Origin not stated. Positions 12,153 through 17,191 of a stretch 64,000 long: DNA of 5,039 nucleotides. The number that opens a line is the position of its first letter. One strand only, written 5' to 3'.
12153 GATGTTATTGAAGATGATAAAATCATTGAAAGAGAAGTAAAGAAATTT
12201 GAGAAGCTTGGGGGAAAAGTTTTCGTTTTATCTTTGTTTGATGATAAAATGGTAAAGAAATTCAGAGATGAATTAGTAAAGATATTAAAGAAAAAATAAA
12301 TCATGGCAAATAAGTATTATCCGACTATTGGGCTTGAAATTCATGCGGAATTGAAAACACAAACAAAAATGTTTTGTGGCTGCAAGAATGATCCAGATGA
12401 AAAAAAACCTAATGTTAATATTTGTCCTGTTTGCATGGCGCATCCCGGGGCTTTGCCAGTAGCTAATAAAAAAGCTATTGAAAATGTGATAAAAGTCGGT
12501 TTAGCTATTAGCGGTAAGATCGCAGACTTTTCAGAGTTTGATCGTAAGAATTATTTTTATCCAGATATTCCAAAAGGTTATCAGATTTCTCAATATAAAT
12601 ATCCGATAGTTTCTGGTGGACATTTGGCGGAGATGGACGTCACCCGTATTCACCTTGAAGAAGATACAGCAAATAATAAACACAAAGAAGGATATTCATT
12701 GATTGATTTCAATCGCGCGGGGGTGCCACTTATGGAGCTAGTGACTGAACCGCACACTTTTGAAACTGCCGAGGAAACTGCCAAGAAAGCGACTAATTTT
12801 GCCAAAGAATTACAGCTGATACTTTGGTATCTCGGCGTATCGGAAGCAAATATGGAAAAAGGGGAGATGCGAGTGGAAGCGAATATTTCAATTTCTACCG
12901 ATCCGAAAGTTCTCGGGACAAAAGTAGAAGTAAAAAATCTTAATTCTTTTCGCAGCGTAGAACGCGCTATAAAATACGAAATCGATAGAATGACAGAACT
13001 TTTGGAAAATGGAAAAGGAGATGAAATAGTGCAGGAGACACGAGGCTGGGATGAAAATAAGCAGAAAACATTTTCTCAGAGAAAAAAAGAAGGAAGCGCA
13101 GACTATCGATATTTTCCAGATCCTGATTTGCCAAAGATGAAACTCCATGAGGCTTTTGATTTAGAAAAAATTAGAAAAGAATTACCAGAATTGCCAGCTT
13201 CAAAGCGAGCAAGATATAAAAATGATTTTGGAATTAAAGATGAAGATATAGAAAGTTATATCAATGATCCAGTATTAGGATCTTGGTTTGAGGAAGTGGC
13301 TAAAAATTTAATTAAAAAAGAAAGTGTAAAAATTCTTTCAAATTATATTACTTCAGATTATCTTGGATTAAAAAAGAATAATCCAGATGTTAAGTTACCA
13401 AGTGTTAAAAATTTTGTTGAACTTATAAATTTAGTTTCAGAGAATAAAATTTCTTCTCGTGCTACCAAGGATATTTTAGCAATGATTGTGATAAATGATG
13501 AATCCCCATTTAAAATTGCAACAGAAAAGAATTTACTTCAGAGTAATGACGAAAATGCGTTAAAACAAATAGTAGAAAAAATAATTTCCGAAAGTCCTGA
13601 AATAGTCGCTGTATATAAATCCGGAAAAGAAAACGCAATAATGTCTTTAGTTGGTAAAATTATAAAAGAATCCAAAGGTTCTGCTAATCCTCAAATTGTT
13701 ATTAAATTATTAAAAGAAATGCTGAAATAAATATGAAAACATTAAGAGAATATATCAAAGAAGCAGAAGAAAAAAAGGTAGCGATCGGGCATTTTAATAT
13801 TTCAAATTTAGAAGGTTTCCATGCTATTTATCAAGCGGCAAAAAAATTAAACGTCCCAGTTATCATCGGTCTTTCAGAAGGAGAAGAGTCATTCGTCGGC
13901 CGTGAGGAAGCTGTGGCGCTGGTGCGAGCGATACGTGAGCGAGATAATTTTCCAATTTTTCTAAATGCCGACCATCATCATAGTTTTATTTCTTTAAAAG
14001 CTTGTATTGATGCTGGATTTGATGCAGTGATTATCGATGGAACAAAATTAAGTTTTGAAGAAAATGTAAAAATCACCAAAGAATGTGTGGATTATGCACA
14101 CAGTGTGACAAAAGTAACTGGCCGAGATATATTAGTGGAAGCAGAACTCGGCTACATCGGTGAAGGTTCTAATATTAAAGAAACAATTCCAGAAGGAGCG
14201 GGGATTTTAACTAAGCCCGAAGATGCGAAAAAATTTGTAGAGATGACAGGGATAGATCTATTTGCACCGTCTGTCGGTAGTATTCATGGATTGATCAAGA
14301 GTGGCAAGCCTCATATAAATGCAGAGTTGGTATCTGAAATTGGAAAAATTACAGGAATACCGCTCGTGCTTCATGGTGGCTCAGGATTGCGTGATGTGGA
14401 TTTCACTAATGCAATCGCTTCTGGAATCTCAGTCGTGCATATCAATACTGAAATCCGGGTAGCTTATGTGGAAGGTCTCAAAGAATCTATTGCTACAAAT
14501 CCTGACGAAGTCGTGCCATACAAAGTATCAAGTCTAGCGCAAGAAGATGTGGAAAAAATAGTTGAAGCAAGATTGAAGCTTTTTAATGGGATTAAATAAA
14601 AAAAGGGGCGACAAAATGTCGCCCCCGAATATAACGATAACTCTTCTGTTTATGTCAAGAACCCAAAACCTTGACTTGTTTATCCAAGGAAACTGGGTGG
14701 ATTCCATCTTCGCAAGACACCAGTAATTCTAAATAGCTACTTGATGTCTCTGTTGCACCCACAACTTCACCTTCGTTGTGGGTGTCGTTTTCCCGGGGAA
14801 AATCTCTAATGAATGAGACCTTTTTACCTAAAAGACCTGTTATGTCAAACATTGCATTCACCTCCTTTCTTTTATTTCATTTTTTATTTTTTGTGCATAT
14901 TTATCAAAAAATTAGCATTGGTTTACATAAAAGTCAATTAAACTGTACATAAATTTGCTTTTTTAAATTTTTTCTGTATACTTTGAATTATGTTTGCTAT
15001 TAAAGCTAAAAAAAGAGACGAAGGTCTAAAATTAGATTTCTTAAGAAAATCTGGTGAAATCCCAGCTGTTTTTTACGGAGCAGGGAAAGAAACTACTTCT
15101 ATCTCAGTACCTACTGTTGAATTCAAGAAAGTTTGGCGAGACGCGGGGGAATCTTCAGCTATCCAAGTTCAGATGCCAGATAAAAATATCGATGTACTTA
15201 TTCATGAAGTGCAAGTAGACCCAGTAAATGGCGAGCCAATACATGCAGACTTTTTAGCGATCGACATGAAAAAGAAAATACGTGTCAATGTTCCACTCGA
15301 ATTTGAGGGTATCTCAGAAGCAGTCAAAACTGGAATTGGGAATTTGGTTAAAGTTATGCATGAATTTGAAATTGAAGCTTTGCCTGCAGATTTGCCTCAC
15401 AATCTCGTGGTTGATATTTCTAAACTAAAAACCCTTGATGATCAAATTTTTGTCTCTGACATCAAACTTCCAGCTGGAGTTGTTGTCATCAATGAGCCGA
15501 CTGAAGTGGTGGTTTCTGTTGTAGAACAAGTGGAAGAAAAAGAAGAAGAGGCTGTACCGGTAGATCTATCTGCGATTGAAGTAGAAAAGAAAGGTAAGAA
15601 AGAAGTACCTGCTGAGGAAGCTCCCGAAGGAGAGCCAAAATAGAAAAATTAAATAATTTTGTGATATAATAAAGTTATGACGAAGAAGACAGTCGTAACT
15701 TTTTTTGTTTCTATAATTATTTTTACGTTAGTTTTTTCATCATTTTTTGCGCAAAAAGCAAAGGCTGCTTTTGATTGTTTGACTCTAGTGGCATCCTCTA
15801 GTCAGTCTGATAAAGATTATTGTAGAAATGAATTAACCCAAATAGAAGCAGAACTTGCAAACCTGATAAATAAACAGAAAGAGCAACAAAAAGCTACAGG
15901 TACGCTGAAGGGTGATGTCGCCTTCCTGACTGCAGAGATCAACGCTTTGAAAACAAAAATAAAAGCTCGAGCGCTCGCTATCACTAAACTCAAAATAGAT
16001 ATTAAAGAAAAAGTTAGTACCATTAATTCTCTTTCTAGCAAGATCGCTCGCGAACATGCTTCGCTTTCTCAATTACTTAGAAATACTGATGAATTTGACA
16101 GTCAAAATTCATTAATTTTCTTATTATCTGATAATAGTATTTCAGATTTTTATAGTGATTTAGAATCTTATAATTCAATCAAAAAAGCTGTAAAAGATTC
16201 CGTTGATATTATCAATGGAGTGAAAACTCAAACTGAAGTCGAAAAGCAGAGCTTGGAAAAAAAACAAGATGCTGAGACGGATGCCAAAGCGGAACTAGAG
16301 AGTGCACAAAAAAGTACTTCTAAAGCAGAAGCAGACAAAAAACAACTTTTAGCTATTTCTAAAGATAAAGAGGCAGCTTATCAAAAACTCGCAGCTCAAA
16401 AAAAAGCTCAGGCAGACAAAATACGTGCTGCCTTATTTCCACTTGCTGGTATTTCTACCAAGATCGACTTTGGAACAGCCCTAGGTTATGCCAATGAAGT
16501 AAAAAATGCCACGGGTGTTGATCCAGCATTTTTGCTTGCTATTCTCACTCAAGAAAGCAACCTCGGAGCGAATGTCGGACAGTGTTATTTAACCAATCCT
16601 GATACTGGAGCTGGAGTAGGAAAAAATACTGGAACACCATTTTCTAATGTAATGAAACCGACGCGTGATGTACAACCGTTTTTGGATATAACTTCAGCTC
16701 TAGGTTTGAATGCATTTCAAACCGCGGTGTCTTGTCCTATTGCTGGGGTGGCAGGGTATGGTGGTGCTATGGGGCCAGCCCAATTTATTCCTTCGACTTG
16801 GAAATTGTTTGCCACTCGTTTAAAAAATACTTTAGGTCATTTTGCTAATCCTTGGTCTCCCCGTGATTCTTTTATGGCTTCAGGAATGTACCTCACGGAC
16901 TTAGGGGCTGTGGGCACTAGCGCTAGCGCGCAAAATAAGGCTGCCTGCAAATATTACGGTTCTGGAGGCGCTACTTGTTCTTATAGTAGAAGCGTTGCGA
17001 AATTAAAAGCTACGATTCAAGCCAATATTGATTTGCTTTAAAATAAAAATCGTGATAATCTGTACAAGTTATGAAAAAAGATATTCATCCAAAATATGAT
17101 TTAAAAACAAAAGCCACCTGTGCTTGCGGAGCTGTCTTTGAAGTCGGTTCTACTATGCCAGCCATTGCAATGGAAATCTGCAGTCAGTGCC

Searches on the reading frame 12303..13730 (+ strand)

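Call 71: search_protein_families(library=pfam, proteins=[window:12303-13730:+], max_evalue=0.00001)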
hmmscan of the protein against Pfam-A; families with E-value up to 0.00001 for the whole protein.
window:12303-13730:+ (475 aa): 2 families
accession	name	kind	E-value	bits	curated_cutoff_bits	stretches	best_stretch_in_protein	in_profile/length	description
PF02934.20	GatB_N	-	1.7e-103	346.1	23.4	1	8-284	2-274/277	GatB/GatE catalytic domain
PF02637.23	GatB_Yqey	-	2.5e-30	105.7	27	1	328-474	2-148/148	GatB domain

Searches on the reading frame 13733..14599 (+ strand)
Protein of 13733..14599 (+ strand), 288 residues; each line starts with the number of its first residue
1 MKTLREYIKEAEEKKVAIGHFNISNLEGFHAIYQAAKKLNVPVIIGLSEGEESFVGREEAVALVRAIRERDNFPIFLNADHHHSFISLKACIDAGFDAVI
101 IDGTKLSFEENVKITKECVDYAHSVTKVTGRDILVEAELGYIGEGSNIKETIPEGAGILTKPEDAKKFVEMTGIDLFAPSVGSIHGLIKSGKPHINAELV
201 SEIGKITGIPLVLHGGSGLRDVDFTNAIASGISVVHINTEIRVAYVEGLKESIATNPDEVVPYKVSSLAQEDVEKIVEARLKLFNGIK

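Call 71: search_protein_families(library=pfam, proteins=[window:13733-14599:+], max_evalue=0.00001)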
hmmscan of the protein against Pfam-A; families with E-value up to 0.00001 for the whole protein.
window:13733-14599:+ (288 aa): 1 family
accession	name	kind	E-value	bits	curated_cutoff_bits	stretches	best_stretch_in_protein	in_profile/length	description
PF01116.26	F_bP_aldolase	-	2.4e-73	247.5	25.5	1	3-285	2-273/277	Fructose-bisphosphate aldolase class-II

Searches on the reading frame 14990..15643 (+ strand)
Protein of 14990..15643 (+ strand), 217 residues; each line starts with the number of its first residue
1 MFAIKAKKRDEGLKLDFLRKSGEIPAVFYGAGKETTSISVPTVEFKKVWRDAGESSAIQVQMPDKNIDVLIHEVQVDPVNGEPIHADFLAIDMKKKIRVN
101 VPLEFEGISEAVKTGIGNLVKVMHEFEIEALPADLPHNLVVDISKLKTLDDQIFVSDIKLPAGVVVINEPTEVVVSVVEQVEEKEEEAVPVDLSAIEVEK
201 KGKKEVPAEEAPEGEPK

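Call 71: search_protein_families(library=pfam, proteins=[window:14990-15643:+], max_evalue=0.00001)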
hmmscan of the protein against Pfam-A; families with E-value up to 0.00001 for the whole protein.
window:14990-15643:+ (217 aa): 2 families
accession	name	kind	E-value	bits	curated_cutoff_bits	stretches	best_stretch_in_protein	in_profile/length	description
PF14693.11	Ribosomal_TL5_C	-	1e-20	74.3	27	1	96-179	1-82/84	Ribosomal protein TL5, C-terminal domain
PF01386.24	Ribosomal_L25p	-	4.5e-19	69.1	23.6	1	4-88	1-82/82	Ribosomal L25p family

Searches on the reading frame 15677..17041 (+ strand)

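Call 71: search_protein_families(library=pfam, proteins=[window:15677-17041:+], max_evalue=0.00001)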
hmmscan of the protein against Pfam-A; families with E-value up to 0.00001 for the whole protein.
window:15677-17041:+ (454 aa): 1 family
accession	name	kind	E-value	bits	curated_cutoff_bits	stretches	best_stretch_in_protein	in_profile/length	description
PF13406.11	SLT_2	-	2.9e-07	30.5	24.3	1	272-410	77-200/292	Transglycosylase SLT domain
